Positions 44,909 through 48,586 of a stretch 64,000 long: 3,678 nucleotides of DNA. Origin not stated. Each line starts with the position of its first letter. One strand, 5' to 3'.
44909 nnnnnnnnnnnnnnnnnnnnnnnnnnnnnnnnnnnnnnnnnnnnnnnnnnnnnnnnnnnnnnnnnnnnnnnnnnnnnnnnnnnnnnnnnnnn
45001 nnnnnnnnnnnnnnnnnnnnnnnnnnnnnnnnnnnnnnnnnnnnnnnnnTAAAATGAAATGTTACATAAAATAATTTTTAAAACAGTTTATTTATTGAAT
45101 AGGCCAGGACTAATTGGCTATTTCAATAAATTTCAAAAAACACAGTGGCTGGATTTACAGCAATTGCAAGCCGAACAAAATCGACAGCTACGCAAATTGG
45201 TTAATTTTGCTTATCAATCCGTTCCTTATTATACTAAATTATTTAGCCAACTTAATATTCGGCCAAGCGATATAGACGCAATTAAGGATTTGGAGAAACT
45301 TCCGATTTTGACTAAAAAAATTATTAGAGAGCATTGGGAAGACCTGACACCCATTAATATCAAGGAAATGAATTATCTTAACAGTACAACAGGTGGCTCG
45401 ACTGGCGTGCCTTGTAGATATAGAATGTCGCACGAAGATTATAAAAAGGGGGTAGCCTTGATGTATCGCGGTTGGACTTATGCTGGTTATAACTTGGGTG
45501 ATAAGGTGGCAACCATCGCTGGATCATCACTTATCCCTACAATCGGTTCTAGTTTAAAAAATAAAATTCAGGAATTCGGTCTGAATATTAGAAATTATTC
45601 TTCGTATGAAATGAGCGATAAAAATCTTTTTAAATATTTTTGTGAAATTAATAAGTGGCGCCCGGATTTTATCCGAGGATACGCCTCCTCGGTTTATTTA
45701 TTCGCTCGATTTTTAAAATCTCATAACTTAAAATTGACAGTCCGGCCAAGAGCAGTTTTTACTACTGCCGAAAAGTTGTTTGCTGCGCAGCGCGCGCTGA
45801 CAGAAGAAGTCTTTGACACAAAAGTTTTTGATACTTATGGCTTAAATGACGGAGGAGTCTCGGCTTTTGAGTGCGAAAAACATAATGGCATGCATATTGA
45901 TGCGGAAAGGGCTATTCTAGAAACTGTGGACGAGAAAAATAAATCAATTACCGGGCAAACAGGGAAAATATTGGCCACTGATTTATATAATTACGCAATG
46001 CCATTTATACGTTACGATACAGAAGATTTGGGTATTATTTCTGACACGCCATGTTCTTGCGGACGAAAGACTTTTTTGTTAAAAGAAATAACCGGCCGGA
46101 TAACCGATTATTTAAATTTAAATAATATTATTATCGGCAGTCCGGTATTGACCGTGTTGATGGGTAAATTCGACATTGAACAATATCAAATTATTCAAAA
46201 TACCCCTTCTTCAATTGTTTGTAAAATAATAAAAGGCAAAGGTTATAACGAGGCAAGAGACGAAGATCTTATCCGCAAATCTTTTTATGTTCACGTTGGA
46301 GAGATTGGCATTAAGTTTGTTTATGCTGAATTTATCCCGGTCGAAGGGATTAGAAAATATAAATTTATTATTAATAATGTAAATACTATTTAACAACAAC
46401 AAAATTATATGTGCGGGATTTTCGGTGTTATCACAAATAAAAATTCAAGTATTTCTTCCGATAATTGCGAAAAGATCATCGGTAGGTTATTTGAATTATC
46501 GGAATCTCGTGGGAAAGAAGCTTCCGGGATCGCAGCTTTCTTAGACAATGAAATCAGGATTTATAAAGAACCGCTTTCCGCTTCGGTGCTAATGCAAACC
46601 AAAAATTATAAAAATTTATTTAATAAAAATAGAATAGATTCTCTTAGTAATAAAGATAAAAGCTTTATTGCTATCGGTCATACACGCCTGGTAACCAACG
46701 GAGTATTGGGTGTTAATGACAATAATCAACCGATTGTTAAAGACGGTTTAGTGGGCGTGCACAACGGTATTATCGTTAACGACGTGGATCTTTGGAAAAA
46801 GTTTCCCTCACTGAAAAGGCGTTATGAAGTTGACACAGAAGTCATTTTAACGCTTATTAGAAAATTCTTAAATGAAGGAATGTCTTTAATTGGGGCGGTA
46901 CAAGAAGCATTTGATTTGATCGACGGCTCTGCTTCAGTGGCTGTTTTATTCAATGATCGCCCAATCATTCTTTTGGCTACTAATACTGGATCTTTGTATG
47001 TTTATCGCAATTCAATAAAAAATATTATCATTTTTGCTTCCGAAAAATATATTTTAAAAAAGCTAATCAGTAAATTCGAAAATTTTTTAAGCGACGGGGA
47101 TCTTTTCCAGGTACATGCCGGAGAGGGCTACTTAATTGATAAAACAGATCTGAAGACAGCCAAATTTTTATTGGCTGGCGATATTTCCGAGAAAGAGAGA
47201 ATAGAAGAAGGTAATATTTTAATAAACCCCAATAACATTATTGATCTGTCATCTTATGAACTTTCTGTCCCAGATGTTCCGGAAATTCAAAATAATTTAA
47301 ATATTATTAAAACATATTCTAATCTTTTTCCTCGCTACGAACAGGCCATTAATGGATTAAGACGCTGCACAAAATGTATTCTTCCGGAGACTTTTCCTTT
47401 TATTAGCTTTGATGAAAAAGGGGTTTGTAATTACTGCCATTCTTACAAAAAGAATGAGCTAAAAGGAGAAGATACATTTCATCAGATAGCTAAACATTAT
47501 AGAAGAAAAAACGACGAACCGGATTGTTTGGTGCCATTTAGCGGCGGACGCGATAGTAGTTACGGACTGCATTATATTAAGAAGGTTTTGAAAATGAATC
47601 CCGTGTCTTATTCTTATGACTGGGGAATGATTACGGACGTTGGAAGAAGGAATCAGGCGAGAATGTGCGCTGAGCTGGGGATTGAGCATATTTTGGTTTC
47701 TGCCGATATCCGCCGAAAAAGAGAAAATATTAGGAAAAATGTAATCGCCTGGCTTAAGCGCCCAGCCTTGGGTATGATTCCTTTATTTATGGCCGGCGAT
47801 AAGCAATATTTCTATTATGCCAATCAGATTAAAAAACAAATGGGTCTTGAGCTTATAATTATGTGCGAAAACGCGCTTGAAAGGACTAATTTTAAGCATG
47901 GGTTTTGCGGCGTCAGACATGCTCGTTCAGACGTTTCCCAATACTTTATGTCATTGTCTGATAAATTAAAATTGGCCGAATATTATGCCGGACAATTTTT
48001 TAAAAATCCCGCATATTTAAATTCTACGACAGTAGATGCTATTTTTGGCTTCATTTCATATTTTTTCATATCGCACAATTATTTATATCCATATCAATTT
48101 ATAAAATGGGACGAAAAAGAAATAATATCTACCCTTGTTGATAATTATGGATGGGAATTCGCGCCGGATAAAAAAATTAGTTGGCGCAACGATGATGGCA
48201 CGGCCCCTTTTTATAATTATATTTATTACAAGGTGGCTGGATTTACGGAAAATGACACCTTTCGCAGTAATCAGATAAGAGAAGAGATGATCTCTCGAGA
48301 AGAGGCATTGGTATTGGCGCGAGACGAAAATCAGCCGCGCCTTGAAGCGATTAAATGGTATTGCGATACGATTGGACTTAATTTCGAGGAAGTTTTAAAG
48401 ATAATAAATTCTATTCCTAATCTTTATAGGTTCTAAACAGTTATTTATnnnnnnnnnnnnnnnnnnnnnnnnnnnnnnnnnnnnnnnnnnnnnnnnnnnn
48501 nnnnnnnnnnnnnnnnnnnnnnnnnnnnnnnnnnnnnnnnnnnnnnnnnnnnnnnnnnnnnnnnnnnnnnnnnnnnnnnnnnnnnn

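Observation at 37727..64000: About 26-kb surface-glycan biosynthesis island that continues beyond the window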

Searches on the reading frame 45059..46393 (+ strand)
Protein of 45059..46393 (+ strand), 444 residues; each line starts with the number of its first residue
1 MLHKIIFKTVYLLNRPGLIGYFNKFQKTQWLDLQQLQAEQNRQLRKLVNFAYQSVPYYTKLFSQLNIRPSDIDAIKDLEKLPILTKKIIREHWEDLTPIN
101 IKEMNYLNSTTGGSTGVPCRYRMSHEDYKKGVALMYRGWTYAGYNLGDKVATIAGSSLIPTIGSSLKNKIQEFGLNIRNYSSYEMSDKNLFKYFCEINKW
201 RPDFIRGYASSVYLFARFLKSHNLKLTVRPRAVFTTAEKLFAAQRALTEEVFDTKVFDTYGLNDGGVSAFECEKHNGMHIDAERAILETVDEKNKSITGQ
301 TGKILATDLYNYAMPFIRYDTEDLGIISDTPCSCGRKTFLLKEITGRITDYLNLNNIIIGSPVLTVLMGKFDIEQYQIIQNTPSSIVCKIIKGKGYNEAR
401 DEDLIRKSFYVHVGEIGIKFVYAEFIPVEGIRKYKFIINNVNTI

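Call 3: search_protein_families(library=pfam, proteins=[window:45059-46393:+], max_evalue=0.01)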
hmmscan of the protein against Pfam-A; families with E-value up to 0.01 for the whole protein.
window:45059-46393:+ (444 aa): 0 families

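Call 9: search_protein_families(library=ncbifam, proteins=[window:45059-46393:+], max_evalue=0.001)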
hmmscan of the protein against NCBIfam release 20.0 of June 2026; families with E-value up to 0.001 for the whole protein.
window:45059-46393:+ (444 aa): 7 families
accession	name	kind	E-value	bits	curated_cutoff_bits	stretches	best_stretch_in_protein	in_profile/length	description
NF045666.1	DVU1553_fam_AMP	equivalog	1e-41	143.1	300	1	28-348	15-331/331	DVU_1553 family AMP-dependent CoA ligase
NF053551.1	FlxY_rubin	equivalog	7.5e-35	120.5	520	2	249-383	223-359/424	flexirubin biosynthesis putative acyl-CoA ligase FlxY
NF041878.1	paak_haloarch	equivalog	1.1e-33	116.5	700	1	27-356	4-333/427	phenylacetate--CoA ligase PaaK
TIGR02155.1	PA_CoA_ligase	equivalog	7.2e-27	94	646.3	1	32-357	4-326/422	phenylacetate--CoA ligase PaaK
TIGR03335.1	F390_ftsA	equivalog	5.6e-26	91.2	458.7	1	31-338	9-320/445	coenzyme F390 synthetase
TIGR02304.1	aden_form_hyp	equivalog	1.8e-18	66.7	251.9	1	195-408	181-393/430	F390 synthetase-related protein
NF041217.1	BagE_FevW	exception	1.4e-15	57.2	800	1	231-348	195-311/424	bagremycin/ferroverdin synthetase BagE/FevW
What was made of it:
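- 45059..46393 (+): PaaK/CapK-like adenylate-forming enzyme (444 aa). DVU_1553-family and PaaK hits (call 9).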

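Call 32: search_solved_structures(query=window:45059-46393:+, max_evalue=0.01)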
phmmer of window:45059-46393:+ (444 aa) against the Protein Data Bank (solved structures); distinct sequences matched with E-value up to 0.01: 8.
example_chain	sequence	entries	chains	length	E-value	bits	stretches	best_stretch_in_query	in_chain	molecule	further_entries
4r1l_A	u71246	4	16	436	4.3e-22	81.8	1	31-359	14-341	Phenylacetate-coenzyme A ligase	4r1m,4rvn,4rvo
9s3l_A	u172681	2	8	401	1.6e-15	60.2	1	63-341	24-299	Phenylacetate-CoA ligase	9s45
2y27_A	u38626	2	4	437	7e-14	54.8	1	34-358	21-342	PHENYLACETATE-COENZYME A LIGASE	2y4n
2y4o_A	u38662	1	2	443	6e-13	51.7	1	34-358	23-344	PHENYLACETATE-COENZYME A LIGASE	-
6siw_A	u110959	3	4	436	6.1e-12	48.4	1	231-336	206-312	PaaK-like ligase (AMP-dependent synthetase and ligase) | AMP-dependent synthetase and ligase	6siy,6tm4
6siw_B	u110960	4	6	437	6.1e-12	48.4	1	231-336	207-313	PaaK-like ligase (AMP-dependent synthetase and ligase) | AMP-dependent synthetase and ligase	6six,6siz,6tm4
6wuq_A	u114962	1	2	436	1.8e-11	46.8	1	231-336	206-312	AjiA1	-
6hdw_A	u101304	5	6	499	1.8e-05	27.1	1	43-354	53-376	2-hydroxyisobutyryl-CoA synthetase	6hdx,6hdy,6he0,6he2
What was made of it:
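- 45059..46393 (+): PDB phenylacetate-CoA ligase 4r1l at E 4e-22 (call 32).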

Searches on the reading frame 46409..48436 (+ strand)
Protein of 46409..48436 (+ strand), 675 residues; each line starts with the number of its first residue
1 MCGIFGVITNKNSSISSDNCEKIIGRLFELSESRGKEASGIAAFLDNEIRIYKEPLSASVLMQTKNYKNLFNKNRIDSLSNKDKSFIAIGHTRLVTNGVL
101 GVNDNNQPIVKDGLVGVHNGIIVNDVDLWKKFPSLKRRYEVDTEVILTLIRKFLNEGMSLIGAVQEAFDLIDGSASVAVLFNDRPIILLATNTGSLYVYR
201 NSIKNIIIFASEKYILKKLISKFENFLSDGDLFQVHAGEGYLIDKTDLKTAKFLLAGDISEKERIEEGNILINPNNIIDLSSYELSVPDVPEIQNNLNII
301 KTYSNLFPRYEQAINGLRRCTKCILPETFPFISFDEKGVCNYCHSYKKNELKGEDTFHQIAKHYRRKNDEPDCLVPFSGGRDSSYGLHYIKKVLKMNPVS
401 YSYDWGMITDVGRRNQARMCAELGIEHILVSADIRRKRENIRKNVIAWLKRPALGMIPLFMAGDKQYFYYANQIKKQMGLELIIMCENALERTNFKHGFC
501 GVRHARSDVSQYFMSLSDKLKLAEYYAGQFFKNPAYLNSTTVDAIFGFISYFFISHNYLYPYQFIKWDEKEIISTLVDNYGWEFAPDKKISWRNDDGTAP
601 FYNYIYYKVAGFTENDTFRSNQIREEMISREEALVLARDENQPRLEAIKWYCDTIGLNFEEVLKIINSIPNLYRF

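Call 3: search_protein_families(library=pfam, proteins=[window:46409-48436:+], max_evalue=0.01)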
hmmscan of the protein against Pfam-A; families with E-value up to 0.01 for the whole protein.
window:46409-48436:+ (675 aa): 2 families
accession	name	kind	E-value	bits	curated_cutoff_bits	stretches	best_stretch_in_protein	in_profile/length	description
PF13537.11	GATase_7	-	6e-13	49.3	25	1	91-216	1-121/123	Glutamine amidotransferase domain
PF13522.11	GATase_6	-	3e-12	47.1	27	1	84-212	11-130/130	Glutamine amidotransferase domain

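Call 9: search_protein_families(library=ncbifam, proteins=[window:46409-48436:+], max_evalue=0.001)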
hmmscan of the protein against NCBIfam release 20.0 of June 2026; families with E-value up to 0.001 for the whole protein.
window:46409-48436:+ (675 aa): 6 families
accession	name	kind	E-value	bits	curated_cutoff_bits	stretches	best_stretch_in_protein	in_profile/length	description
TIGR03573.1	WbuX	subfamily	7.8e-39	134.1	203.2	1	319-666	3-343/344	N-acetyl sugar amidotransferase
NF001484.0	PRK00331.1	subfamily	1.9e-20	72.8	381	1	1-248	1-229/601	isomerizing glutamine--fructose-6-phosphate transaminase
TIGR01135.1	glmS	equivalog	2.8e-18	65.7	418.05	1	2-250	1-230/607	glutamine--fructose-6-phosphate transaminase (isomerizing)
TIGR01536.1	asn_synth_AEB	equivalog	2.4e-14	53.3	267.1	1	2-237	1-186/517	asparagine synthase (glutamine-hydrolyzing)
TIGR01134.1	purF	equivalog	2.9e-10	40.1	350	1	2-234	1-216/432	amidophosphoribosyltransferase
NF006949.0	PRK09431.1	equivalog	1.8e-05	23.5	499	0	87-236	44-184/554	asparagine synthase B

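Call 18: find_homologous_proteins(query=window:46409-48436:+, max_evalue=1e-10)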
Query window:46409-48436:+ (675 aa): 6732 proteins with E <= 1e-10 among 8000 candidates; the best 120 are listed.
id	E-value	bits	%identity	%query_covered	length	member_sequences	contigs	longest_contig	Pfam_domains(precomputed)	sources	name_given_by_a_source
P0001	0.0e+0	1549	100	100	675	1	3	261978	PF13522.12,PF13537.12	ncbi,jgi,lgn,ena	-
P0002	2.0e-252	857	59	100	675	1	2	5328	PF13522.12,PF13537.12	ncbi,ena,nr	ncbi:MAG TPA: hypothetical protein VMZ91_12860 [Candidatus Paceibacterota bacterium]|nr:hypothetical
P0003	2.8e-249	847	57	100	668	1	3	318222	PF13522.12,PF13537.12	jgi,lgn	jgi:predicted glutamine amidotransferase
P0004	6.4e-247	839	57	100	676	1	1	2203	PF13522.12,PF13537.12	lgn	-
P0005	1.2e-246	838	56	100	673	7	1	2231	PF13522.12,PF13537.12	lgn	-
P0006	1.0e-245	835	55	100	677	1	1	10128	PF13522.12,PF13537.12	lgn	-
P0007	3.1e-245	834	56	100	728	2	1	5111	PF13522.12,PF13537.12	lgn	-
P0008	3.9e-244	830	55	100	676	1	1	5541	PF13522.12,PF13537.12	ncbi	-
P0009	1.0e-243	829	55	100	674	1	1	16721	PF13522.12,PF13537.12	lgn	-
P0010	1.0e-242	825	54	100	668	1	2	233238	PF13522.12,PF13537.12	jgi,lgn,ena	-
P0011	1.9e-241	821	54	100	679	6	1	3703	PF13522.12,PF13537.12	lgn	-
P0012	2.0e-241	821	52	100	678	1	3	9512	PF13522.12,PF13537.12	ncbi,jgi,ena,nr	ncbi:MAG TPA: hypothetical protein EYN21_04675 [Candidatus Marinimicrobia bacterium]|nr:hypothetical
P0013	4.8e-240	817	53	100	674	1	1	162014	PF13522.12,PF13537.12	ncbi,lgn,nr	ncbi:MAG: hypothetical protein SVZ03_09950 [Spirochaetota bacterium]|nr:hypothetical protein [Spiroc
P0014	1.4e-238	812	55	100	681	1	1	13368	PF13522.12,PF13537.12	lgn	-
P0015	5.5e-238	810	55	100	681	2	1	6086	PF13522.12,PF13537.12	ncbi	-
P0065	5.9e-225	767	53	100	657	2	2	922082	PF13522.12,PF13537.12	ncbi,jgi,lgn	ncbi:MAG: hypothetical protein WC675_02110 [Patescibacteria group bacterium]|jgi:asparagine syntheta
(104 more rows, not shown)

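Call 19: find_encoding_contigs(protein=P0001, flank=10000, max_places=4)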
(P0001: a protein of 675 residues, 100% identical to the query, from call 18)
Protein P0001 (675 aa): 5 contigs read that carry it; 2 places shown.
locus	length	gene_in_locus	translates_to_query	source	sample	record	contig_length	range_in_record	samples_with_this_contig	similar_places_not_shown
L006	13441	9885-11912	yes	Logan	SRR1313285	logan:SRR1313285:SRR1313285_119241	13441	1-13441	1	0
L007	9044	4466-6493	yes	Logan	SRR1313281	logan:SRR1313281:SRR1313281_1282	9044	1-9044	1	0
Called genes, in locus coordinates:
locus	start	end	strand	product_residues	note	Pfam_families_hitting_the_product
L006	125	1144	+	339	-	PF00154:RecA_N, PF08423:Rad51, PF06745:ATPase (faint), PF13481:AAA_25 (faint), PF27531:MT3502_N, PF21096:RecA_C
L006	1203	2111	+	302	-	PF01073:3Beta_HSD, PF01370:Epimerase, PF04321:RmlD_sub_bind, PF05368:NmrA, PF07993:NAD_binding_4 (faint), PF13460:NAD_binding_10, PF16363:GDP_Man_Dehyd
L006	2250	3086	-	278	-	PF02706:Wzz, PF13807:GNVR (faint)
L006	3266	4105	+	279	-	PF01408:GFO_IDH_MocA, PF02894:GFO_IDH_MocA_C, PF22725:GFO_IDH_MocA_C3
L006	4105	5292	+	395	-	PF00155:Aminotran_1_2, PF01041:DegT_DnrJ_EryC1, PF01053:Cys_Met_Meta_PP (faint), PF01212:Beta_elim_lyase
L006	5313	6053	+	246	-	PF01209:Ubie_methyltran, PF05148:Methyltransf_8 (faint), PF05401:NodS, PF13489:Methyltransf_23, PF13649:Methyltransf_25, PF13847:Methyltransf_31, PF08241:Methyltransf_11, PF08242:Methyltransf_12, +1 more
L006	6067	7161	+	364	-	PF02350:Epimerase_2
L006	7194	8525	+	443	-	-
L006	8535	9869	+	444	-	PF27533:CapK_C (weak)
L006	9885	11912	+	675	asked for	PF13522:GATase_6, PF13537:GATase_7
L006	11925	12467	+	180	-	PF05148:Methyltransf_8 (weak), PF13489:Methyltransf_23, PF01209:Ubie_methyltran, PF08241:Methyltransf_11, PF08242:Methyltransf_12 (weak), PF13649:Methyltransf_25, PF13847:Methyltransf_31 (weak)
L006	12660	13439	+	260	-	?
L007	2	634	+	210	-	?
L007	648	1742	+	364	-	PF02350:Epimerase_2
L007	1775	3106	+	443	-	-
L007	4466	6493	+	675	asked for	PF13522:GATase_6, PF13537:GATase_7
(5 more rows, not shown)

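Call 30: search_solved_structures(query=window:46409-48436:+, max_evalue=0.01)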
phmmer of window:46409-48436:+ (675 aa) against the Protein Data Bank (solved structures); distinct sequences matched with E-value up to 0.01: 7.
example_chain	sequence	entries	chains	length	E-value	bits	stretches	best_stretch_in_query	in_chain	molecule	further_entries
8wex_A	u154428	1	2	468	1.4e-12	50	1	332-642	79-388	N-acetyl sugar amidotransferase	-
1xff_A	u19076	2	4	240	3.9e-10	41.9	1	88-249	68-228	Glucosamine--fructose-6-phosphate aminotransferase [isomerizing]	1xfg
4amv_A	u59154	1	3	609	2e-09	39.5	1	88-250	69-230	GLUCOSAMINE--FRUCTOSE-6-PHOSPHATE AMINOTRANSFERASE [ISOMER IZING]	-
1jxa_A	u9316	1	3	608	2e-09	39.5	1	88-250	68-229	glucosamine 6-phosphate synthase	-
2j6h_A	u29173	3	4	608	2e-09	39.5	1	88-250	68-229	GLUCOSAMINE-FRUCTOSE-6-PHOSPHATE AMINOTRANSFERASE | GLUCOSAMINE--FRUCTOSE-6-PHOSPHATE AMINOTRANSFERASE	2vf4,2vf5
3ooj_A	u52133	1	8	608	2e-09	39.5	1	88-250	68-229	Glucosamine/fructose-6-phosphate aminotransferase, isomerizing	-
6lbp_A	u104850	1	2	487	0.0035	18.9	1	68-235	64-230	Amidophosphoribosyltransferase 2, chloroplastic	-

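Call 60: find_encoding_contigs(protein=P0003, flank=10000, max_places=1)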
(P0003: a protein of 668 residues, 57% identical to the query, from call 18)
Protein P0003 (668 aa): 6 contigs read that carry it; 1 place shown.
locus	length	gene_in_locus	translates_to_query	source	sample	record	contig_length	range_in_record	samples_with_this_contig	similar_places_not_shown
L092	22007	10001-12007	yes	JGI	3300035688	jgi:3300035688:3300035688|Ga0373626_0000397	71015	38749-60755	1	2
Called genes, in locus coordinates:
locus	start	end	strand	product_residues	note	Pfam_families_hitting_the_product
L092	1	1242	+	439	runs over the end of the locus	PF03446:NAD_binding_2 (weak), PF03721:UDPG_MGDP_dh_N, PF00984:UDPG_MGDP_dh, PF03720:UDPG_MGDP_dh_C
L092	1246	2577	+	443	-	PF01943:Polysacc_synt, PF13440:Polysacc_synt_3, PF03023:MurJ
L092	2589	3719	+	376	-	PF13477:Glyco_trans_4_2, PF13439:Glyco_transf_4, PF13579:Glyco_trans_4_4 (weak), PF00534:Glycos_transf_1, PF13692:Glyco_trans_1_4, PF13524:Glyco_trans_1_2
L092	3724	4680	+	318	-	PF02475:TRM5-TYW2_MTfase, PF05050:Methyltransf_21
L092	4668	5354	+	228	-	PF13489:Methyltransf_23 (weak), PF07021:MetW (weak), PF13847:Methyltransf_31, PF02390:Methyltransf_4, PF08241:Methyltransf_11, PF08242:Methyltransf_12, PF13649:Methyltransf_25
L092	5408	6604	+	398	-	-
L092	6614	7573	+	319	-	PF01073:3Beta_HSD, PF01370:Epimerase, PF02719:Polysacc_synt_2, PF04321:RmlD_sub_bind, PF05368:NmrA (weak), PF07993:NAD_binding_4, PF16363:GDP_Man_Dehyd, PF13460:NAD_binding_10 (faint)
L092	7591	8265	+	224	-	PF03141:Methyltransf_29 (faint), PF13489:Methyltransf_23, PF01209:Ubie_methyltran (faint), PF07021:MetW (weak), PF13649:Methyltransf_25, PF13847:Methyltransf_31, PF08241:Methyltransf_11, PF08242:Methyltransf_12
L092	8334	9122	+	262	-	PF02353:CMAS, PF01209:Ubie_methyltran, PF13489:Methyltransf_23, PF07021:MetW (weak), PF13847:Methyltransf_31, PF08241:Methyltransf_11, PF08242:Methyltransf_12, PF13649:Methyltransf_25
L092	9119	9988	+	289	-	PF00535:Glycos_transf_2, PF13641:Glyco_tranf_2_3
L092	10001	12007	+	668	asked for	PF13522:GATase_6, PF13537:GATase_7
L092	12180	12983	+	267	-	PF03706:LPG_synthase_TM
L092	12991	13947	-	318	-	PF04055:Radical_SAM, PF13186:SPASM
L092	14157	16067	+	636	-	-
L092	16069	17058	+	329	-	PF00535:Glycos_transf_2, PF10111:Glyco_tranf_2_2 (faint), PF13641:Glyco_tranf_2_3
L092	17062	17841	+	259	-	PF02353:CMAS, PF13489:Methyltransf_23, PF01209:Ubie_methyltran, PF06325:PrmA, PF05175:MTS, PF13847:Methyltransf_31, PF08241:Methyltransf_11, PF08242:Methyltransf_12, +4 more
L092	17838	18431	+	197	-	PF02397:Bac_transf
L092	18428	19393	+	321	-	PF00676:E1_dh, PF02775:TPP_enzyme_C (weak), PF13292:DXP_synthase_N (weak)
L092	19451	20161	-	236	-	PF02585:PIG-L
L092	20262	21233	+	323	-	PF02779:Transket_pyr, PF02780:Transketolase_C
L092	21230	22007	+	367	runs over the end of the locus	PF00266:Aminotran_5, PF01041:DegT_DnrJ_EryC1, PF00155:Aminotran_1_2, PF01053:Cys_Met_Meta_PP (faint)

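Call 61: find_encoding_contigs(protein=P0065, flank=10000, max_places=1)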
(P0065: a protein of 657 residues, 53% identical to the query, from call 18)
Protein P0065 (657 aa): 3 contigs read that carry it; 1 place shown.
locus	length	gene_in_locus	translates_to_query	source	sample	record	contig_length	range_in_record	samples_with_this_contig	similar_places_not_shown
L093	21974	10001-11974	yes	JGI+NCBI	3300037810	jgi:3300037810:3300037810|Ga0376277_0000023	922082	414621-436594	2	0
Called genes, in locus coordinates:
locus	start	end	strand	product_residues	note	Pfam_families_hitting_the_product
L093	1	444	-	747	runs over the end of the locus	PF00082:Peptidase_S8, PF13517:FG-GAP_3 (faint), PF01839:FG-GAP (faint)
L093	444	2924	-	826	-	PF04932:Wzy_C, PF00515:TPR_1 (faint), PF07719:TPR_2 (faint), PF13431:TPR_17 (faint), PF13181:TPR_8 (weak)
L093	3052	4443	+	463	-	PF02397:Bac_transf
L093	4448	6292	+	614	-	PF13522:GATase_6, PF13537:GATase_7, PF00733:Asn_synthase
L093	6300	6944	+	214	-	PF13489:Methyltransf_23 (weak), PF08241:Methyltransf_11, PF13649:Methyltransf_25 (weak), PF13847:Methyltransf_31 (weak)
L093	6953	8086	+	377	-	PF13439:Glyco_transf_4 (weak), PF00534:Glycos_transf_1, PF13692:Glyco_trans_1_4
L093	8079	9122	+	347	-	PF04055:Radical_SAM, PF13186:SPASM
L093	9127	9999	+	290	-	PF00535:Glycos_transf_2, PF13641:Glyco_tranf_2_3 (weak)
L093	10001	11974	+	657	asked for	PF13522:GATase_6, PF13537:GATase_7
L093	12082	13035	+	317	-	PF04055:Radical_SAM, PF13186:SPASM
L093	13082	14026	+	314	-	PF03706:LPG_synthase_TM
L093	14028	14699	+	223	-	PF13489:Methyltransf_23, PF13649:Methyltransf_25, PF13847:Methyltransf_31, PF08241:Methyltransf_11, PF08242:Methyltransf_12 (weak)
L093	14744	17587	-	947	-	PF08757:CotH, PF05048:NosD, PF13229:Beta_helix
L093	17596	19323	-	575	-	-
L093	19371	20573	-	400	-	-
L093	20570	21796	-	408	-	PF13477:Glyco_trans_4_2, PF13439:Glyco_transf_4, PF13579:Glyco_trans_4_4, PF00534:Glycos_transf_1, PF13692:Glyco_trans_1_4, PF13524:Glyco_trans_1_2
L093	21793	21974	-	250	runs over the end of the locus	PF01522:Polysacc_deac_1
